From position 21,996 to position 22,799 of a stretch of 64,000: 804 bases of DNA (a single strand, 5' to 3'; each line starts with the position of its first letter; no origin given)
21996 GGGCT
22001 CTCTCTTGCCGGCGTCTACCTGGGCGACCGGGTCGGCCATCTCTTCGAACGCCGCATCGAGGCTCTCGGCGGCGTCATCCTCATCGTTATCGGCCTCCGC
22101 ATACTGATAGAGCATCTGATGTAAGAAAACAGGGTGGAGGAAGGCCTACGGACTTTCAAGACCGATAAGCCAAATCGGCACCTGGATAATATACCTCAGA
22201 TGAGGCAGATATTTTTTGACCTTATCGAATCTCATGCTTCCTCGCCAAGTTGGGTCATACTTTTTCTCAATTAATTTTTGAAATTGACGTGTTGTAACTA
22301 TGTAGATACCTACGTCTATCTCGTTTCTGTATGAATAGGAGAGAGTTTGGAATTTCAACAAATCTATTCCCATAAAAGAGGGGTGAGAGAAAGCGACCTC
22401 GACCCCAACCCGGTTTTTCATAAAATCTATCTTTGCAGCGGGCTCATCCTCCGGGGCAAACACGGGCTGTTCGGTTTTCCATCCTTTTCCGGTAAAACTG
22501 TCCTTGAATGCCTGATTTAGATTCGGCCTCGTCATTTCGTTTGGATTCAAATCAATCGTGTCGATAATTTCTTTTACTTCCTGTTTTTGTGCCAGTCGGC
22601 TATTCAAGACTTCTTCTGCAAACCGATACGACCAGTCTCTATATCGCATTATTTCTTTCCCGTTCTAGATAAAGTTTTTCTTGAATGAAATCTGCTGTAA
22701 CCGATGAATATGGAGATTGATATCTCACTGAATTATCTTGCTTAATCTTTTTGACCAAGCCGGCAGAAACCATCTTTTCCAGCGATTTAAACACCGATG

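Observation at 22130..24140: Second AT-rich islet: orphan BglII/BamHI-fold endonuclease-like gene with wHTH partner and no methyltransferase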

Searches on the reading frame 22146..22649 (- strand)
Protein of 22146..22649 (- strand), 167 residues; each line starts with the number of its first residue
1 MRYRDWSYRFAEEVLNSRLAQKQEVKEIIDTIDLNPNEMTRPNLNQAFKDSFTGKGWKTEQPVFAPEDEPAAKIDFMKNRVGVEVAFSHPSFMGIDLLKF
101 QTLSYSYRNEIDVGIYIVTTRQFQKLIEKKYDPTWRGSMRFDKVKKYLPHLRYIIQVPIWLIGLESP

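Call 3: search_protein_families(library=pfam, proteins=[window:22146-22649:-], max_evalue=1)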
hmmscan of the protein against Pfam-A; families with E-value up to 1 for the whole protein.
window:22146-22649:- (167 aa): 1 family
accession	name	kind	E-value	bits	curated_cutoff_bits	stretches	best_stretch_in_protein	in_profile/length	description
PF09195.17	Endonuc-BglII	-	1.5e-34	119.5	26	1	11-164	2-162/163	Restriction endonuclease BglII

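Call 5: search_protein_families(library=padloc, proteins=[window:22146-22649:-], max_evalue=1)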
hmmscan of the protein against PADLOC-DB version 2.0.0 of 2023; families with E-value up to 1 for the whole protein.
window:22146-22649:- (167 aa): 2 families
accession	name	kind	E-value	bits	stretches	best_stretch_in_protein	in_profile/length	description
PDLC03442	REase_II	-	6.4e-08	30.5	1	73-127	117-170/203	Type II restriction enzyme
PDLC03428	REase_II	-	0.00021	19.1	1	44-163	53-169/223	Type II restriction enzyme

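Call 6: search_protein_families(library=ncbifam, proteins=[window:22146-22649:-], max_evalue=1)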
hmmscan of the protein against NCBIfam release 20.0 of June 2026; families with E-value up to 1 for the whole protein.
window:22146-22649:- (167 aa): 0 families

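Call 8: find_homologous_proteins(query=window:22146-22649:-, max_evalue=0.001)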
Query window:22146-22649:- (167 aa): 603 proteins with E <= 0.001 among 627 candidates; the best 120 are listed.
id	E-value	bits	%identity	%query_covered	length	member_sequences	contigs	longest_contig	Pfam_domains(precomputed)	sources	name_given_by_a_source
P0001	2.8e-103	361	95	100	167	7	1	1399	PF09195.18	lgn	-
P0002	2.4e-77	277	70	99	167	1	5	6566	PF09195.18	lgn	-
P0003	3.7e-73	263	70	98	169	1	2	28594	PF09195.18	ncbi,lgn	-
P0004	4.1e-71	257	64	99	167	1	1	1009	PF09195.18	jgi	-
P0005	2.3e-67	244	63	99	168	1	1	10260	PF09195.18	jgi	-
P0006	3.5e-62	227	59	99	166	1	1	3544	PF09195.18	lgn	-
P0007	1.3e-59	219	59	99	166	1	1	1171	PF09195.18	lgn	-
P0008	3.3e-59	218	58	99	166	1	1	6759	PF09195.18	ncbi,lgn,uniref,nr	ncbi:restriction endonuclease [candidate division MSBL1 archaeon SCGC-AAA261F17]|uniref:Restriction 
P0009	7.2e-59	217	57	99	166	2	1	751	PF09195.18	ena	-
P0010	5.3e-57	211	57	99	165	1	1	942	PF09195.18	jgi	jgi:hypothetical protein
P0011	1.5e-56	209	57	99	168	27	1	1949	PF09195.18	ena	-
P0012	1.9e-56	209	56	99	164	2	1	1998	PF09195.18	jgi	jgi:hypothetical protein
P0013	1.1e-55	206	57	99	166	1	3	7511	PF09195.18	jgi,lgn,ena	-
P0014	1.7e-55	206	55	99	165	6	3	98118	PF09195.18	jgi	jgi:hypothetical protein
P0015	5.7e-55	204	55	99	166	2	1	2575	PF09195.18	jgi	-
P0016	6.4e-55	204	54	99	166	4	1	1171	PF09195.18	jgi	-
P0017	8.6e-55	203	60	99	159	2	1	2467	PF09195.18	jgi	jgi:hypothetical protein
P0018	1.1e-54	203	56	99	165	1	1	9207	PF09195.18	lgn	-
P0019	1.1e-54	203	53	99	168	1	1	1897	PF09195.18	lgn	-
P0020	1.2e-54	203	54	99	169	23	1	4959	PF09195.18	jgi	jgi:Restriction endonuclease BglII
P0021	1.5e-54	203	53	99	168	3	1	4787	PF09195.18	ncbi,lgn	ncbi:MAG: BglII/BstYI family type II restriction endonuclease [Candidatus Lokiarchaeia archaeon]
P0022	1.7e-54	202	52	99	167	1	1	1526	PF09195.18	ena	-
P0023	1.8e-54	202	53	99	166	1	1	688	PF09195.18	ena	-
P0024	2.4e-54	202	61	99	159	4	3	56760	PF09195.18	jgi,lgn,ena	-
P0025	3.1e-54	202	52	99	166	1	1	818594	PF09195.18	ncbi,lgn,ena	-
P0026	3.1e-54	202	54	99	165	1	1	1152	PF09195.18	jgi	-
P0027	3.5e-54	201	53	99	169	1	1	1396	PF09195.18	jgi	-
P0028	4.1e-54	201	54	99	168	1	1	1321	PF09195.18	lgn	-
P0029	4.2e-54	201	53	99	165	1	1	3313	PF09195.18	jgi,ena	-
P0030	4.5e-54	201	54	99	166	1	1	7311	PF09195.18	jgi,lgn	-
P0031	4.9e-54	201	59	99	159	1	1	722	PF09195.18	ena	-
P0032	4.9e-54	201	59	99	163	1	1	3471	PF09195.18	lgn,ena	-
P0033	4.9e-54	201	54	98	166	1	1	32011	PF09195.18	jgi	-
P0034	5.5e-54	201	54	99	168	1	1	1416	PF09195.18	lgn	-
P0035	5.8e-54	201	55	99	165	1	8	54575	PF09195.18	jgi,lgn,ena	-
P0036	7.6e-54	200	55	99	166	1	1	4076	PF09195.18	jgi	jgi:hypothetical protein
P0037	8.0e-54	200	58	99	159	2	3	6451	PF09195.18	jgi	-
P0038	8.4e-54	200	55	99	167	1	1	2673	PF09195.18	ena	-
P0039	9.6e-54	200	52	99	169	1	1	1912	PF09195.18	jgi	jgi:Restriction endonuclease BglII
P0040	1.0e-53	200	53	99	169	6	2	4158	PF09195.18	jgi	jgi:hypothetical protein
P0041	1.2e-53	200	52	99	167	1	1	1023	PF09195.18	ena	-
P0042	1.2e-53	200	56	99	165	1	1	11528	PF09195.18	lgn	-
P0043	1.3e-53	200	52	99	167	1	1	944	PF09195.18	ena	-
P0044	1.3e-53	200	50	99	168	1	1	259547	PF09195.18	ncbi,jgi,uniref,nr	ncbi:MAG: restriction endonuclease [Anaerosolibacter sp.]|jgi:hypothetical protein|uniref:BglII/BstY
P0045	1.3e-53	200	55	99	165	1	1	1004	PF09195.18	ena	-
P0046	1.6e-53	199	55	99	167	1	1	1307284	PF09195.18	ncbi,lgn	-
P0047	2.0e-53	199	50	99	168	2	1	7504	PF09195.18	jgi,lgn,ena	-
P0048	2.0e-53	199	58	99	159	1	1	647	PF09195.18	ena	-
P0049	2.1e-53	199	52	99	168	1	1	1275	PF09195.18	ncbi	-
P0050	2.3e-53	199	53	99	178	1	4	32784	PF09195.18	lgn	-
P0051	2.4e-53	199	57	99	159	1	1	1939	PF09195.18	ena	-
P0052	2.6e-53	199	51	99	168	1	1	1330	PF09195.18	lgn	-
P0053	2.9e-53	198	54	99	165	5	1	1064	PF09195.18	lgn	-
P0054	3.2e-53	198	52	99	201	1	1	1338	PF09195.18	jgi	jgi:hypothetical protein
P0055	3.3e-53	198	53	99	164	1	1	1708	PF09195.18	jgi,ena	jgi:hypothetical protein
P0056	5.2e-53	198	54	99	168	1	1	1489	PF09195.18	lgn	-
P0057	5.3e-53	198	55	99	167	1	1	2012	PF09195.18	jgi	jgi:hypothetical protein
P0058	7.0e-53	197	53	99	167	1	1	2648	PF09195.18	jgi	-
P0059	7.2e-53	197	53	99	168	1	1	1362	PF09195.18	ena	-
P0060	7.5e-53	197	52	99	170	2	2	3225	PF09195.18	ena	-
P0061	8.3e-53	197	54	98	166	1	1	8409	PF09195.18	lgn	-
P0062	8.5e-53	197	52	99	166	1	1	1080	PF09195.18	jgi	jgi:hypothetical protein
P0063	8.5e-53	197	50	99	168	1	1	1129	PF09195.18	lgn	-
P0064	8.5e-53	197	52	99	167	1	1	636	PF09195.18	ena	-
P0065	8.9e-53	197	54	99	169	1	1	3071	PF09195.18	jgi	jgi:hypothetical protein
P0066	1.1e-52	197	58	99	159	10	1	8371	PF09195.18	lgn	-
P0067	1.1e-52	197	53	99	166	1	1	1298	PF09195.18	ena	-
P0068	1.2e-52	196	49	99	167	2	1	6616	PF09195.18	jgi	-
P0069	1.3e-52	196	52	99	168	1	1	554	PF09195.18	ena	-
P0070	1.3e-52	196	53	99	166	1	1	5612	PF09195.18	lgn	-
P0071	1.4e-52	196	51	99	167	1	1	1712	PF09195.18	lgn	-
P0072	1.4e-52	196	52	99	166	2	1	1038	PF09195.18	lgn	-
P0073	1.5e-52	196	52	99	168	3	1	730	PF09195.18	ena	-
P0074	1.5e-52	196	52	99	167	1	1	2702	PF09195.18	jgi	-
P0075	1.6e-52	196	52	99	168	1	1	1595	PF09195.18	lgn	-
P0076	1.6e-52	196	55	99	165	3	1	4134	PF09195.18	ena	-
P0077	1.8e-52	196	55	99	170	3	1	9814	PF09195.18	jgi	-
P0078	1.9e-52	196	53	99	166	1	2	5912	PF09195.18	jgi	jgi:hypothetical protein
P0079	2.0e-52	196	53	99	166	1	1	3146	PF09195.18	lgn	-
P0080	2.1e-52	196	52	99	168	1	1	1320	PF09195.18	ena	-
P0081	2.1e-52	196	51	99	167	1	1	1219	PF09195.18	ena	-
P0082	2.2e-52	196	52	99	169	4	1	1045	PF09195.18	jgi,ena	-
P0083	2.3e-52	196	51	99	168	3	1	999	PF09195.18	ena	-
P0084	2.4e-52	195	53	99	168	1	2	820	PF09195.18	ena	-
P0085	2.4e-52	195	53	99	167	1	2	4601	PF09195.18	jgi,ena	-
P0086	2.8e-52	195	50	99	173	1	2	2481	PF09195.18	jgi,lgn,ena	-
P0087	2.8e-52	195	53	99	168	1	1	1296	PF09195.18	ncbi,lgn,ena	-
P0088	3.0e-52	195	52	99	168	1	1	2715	PF09195.18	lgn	-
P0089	3.3e-52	195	52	99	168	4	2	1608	PF09195.18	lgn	-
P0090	3.5e-52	195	52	99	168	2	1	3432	PF09195.18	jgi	jgi:hypothetical protein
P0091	3.7e-52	195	52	99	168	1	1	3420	PF09195.18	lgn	-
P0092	3.9e-52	195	53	99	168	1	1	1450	PF09195.18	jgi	jgi:hypothetical protein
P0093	4.1e-52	195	50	99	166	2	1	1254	PF09195.18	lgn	-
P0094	4.3e-52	195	53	99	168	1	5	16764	PF09195.18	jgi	jgi:hypothetical protein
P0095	4.4e-52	195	52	99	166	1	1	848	PF09195.18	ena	-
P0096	4.7e-52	195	52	97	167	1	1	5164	PF09195.18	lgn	-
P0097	4.9e-52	194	52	99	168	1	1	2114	PF09195.18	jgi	jgi:hypothetical protein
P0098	5.0e-52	194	53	99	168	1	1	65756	PF09195.18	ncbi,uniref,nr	ncbi:restriction endonuclease [Paenibacillus sp. LMG 31456]|uniref:Restriction endonuclease n=1 Tax=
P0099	5.1e-52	194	51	99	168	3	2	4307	PF09195.18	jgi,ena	-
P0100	5.2e-52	194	52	99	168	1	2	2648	PF09195.18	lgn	-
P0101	5.3e-52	194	52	99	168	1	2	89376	PF09195.18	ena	-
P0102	5.5e-52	194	54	99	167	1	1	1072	PF09195.18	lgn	-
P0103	5.7e-52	194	50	99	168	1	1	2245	PF09195.18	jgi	-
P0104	6.0e-52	194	55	99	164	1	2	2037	PF09195.18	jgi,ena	-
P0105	6.3e-52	194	51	99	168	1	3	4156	PF09195.18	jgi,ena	-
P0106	7.0e-52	194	52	98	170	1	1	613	PF09195.18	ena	-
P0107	8.2e-52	194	51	99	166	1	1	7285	PF09195.18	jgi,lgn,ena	-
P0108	8.5e-52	194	50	99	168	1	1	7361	PF09195.18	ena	-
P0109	8.6e-52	194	55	99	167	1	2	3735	PF09195.18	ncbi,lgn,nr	ncbi:MAG: BglII/BstYI family type II restriction endonuclease [Methanocellales archaeon]|nr:BglII/Bs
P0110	8.6e-52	194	52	99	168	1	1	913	PF09195.18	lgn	-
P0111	9.9e-52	193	54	99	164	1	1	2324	PF09195.18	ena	-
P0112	1.1e-51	193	52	99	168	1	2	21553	PF09195.18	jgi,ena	-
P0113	1.1e-51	193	52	99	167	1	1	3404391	PF09195.18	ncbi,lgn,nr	ncbi:MAG: restriction endonuclease [Fidelibacterota bacterium]|nr:MAG: restriction endonuclease [Can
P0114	1.1e-51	193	51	99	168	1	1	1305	PF09195.18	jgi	jgi:hypothetical protein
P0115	1.2e-51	193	53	99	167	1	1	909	PF09195.18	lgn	-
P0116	1.2e-51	193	52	99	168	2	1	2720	PF09195.18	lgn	-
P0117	1.3e-51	193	55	99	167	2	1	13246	PF09195.18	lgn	-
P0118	1.3e-51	193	51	99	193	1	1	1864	PF09195.18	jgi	-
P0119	1.5e-51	193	53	99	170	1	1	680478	PF09195.18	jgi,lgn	-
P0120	1.5e-51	193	54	93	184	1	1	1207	PF09195.18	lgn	-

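Call 9: search_solved_structures(query=window:22146-22649:-, max_evalue=10, show_alignments=3)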
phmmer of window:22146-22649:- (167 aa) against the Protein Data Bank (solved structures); distinct sequences matched with E-value up to 10: 2.
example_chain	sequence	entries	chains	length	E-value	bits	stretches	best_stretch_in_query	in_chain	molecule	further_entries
1sdo_A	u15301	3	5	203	2.6e-06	31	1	73-127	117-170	BstYI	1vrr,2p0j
1d2i_A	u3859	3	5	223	0.0071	19.8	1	43-164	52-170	PROTEIN (RESTRICTION ENDONUCLEASE BGLII) | ENDONUCLEASE BGLII | RESTRICTION ENDONUCLEASE BGLII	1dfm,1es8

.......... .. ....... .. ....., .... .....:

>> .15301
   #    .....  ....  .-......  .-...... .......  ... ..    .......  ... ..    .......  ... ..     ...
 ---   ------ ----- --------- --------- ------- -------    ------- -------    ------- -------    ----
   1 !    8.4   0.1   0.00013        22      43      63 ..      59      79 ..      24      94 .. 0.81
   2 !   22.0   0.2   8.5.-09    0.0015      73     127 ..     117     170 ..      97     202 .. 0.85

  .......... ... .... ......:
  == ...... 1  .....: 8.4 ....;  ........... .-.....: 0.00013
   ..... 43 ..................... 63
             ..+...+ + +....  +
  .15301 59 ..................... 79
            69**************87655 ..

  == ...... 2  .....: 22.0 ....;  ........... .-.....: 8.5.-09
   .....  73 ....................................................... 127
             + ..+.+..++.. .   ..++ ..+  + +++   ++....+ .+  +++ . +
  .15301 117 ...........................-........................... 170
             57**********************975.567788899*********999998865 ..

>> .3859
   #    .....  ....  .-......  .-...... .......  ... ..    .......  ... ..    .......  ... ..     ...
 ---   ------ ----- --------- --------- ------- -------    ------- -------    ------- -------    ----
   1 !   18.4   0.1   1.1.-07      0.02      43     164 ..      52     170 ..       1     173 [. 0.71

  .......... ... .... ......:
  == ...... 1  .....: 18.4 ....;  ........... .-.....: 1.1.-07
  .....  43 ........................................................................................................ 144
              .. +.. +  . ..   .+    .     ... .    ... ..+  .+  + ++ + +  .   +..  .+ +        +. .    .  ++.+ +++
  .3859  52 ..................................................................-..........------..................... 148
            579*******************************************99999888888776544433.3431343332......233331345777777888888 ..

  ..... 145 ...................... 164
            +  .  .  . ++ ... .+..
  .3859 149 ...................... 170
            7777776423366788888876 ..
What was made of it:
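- Checked: By sequence it matches the crystallised BstYI (E=2.6e-6) and BglII (E=7e-3) (call 9).
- BglII itself has a non-acidic Gln at the third position (call 9 alignment).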

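Call 11: find_encoding_contigs(protein=P0003, flank=6000, max_places=3)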
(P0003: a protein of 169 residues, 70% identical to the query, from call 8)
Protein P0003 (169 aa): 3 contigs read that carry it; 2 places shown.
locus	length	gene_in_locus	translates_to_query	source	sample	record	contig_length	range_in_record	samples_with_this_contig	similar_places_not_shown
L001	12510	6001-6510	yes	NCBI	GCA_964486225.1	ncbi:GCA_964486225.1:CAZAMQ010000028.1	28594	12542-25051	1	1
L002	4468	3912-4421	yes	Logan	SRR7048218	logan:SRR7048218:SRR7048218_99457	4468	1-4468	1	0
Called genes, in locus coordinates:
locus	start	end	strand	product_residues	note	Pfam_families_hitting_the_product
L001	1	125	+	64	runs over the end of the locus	-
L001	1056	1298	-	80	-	PF11848:DUF3368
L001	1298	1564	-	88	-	PF03683:UPF0175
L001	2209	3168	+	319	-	PF13391:HNH_2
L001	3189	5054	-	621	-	-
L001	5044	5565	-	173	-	-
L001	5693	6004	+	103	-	-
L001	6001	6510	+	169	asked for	PF09195:Endonuc-BglII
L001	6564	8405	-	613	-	PF13476:AAA_23, PF24161:CCDC39 (weak)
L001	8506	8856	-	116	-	-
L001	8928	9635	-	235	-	PF00004:AAA, PF05707:Zot (weak)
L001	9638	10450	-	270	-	-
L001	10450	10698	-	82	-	PF00808:CBFD_NFYB_HMF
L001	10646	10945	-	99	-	-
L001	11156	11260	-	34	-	-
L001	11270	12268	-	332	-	-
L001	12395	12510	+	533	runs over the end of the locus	PF00004:AAA, PF17862:AAA_lid_3 (weak)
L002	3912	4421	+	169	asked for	PF09195:Endonuc-BglII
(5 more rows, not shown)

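Call 12: find_encoding_contigs(protein=P0025, flank=6000, max_places=2)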
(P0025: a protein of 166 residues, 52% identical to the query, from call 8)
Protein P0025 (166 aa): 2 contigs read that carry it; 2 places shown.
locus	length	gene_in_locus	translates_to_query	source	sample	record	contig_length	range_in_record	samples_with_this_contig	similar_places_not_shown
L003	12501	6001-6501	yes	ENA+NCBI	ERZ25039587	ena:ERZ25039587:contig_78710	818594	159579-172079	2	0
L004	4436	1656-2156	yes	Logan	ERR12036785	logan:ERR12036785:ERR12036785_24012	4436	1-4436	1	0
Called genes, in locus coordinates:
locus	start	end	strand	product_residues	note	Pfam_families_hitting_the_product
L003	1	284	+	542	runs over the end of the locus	PF01865:PhoU_div, PF01384:PHO4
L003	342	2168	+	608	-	PF04851:ResIII, PF00270:DEAD (faint), PF13307:Helicase_C_2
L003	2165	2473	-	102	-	PF01037:AsnC_trans_reg, PF22482:AsnC_trans_reg_3 (weak)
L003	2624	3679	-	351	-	-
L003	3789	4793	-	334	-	-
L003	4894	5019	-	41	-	-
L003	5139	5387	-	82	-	-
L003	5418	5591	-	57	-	-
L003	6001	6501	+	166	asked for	PF09195:Endonuc-BglII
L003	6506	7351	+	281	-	PF02182:SAD_SRA, PF13391:HNH_2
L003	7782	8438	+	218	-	-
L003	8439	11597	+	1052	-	PF00270:DEAD, PF04851:ResIII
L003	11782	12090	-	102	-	PF00226:DnaJ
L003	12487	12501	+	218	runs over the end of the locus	-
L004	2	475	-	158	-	?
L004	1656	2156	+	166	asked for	PF09195:Endonuc-BglII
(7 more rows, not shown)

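Call 13: find_encoding_contigs(protein=P0044, flank=6000, max_places=2)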
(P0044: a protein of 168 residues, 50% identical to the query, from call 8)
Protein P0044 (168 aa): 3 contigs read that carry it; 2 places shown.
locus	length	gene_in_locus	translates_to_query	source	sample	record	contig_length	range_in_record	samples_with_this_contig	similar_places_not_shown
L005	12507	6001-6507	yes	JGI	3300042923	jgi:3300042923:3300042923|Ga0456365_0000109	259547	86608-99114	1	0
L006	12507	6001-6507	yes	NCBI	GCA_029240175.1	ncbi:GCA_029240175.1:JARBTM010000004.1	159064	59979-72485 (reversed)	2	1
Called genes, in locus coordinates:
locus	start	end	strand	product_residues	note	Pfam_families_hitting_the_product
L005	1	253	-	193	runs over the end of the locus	-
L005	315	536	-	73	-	-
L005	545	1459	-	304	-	-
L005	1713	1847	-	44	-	-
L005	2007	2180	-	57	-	-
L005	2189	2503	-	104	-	-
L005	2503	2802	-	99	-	-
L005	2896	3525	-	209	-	PF18894:PhageMetallopep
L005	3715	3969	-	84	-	-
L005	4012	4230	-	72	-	-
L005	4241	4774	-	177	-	PF01381:HTH_3, PF12844:HTH_19, PF13560:HTH_31 (weak), PF22495:HTH_92 (weak)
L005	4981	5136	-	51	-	-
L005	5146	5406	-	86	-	PF05339:DUF739 (weak), PF01381:HTH_3, PF12844:HTH_19 (weak)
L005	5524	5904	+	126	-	PF13560:HTH_31, PF01381:HTH_3, PF12844:HTH_19, PF13443:HTH_26 (weak)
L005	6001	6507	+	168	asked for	PF09195:Endonuc-BglII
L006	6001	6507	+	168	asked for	PF09195:Endonuc-BglII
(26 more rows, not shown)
